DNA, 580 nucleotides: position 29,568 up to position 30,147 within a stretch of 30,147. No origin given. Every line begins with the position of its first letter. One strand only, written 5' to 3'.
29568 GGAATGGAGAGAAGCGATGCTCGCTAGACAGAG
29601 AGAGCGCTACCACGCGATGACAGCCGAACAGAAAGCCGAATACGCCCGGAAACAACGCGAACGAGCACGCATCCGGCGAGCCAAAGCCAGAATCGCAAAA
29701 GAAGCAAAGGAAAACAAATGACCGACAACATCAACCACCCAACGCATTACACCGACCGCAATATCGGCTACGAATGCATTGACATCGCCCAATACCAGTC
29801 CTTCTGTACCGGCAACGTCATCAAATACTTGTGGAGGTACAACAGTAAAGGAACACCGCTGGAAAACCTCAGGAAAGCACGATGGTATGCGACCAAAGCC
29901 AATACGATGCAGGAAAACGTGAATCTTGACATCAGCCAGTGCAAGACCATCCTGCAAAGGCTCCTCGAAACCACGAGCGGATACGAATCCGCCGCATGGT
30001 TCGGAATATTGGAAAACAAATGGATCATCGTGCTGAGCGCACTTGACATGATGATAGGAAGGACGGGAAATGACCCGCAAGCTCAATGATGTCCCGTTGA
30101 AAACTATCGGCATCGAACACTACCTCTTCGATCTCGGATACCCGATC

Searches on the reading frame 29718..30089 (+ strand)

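Call 9: search_protein_families(library=phrogs, proteins=[window:29718-30089:+], max_evalue=0.01)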
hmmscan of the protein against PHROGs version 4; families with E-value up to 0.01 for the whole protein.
window:29718-30089:+ (123 aa): 21 families
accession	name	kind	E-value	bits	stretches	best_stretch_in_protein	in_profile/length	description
phrog_11324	-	other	6.1e-25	89.4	1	2-79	8-85/139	nucleotide kinase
phrog_236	-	other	1.6e-23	85.1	1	1-79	237-319/431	nucleotide kinase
phrog_1689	-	other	6.5e-17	63.2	1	2-70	164-239/243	nucleotide kinase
phrog_13649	-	unknown function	4.9e-15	56.7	1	3-68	4-69/127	-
phrog_2781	-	unknown function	1.3e-14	55.9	1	2-58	174-237/253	-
phrog_32366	-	unknown function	1.4e-14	55.4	1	3-66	7-70/170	-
phrog_4897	-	other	3.9e-14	54.2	1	1-59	111-174/186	kinase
phrog_4472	-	other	3.9e-12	47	1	2-67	11-79/100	nucleotide kinase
phrog_26005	-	unknown function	5.4e-12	46.7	1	3-59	242-300/310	-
phrog_4824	-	unknown function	2.3e-11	44.8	1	3-62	5-60/128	-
phrog_18538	-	unknown function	1.2e-10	42.5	1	1-100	1-107/159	-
phrog_4943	-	unknown function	1.3e-09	39.7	1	3-67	89-161/166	-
phrog_23238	-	unknown function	8.2e-09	36.5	1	2-66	125-194/196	-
phrog_25460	-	unknown function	1.3e-08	35.7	1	3-67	75-143/144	-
phrog_5839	-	unknown function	2.2e-08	35.1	1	3-77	6-79/128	-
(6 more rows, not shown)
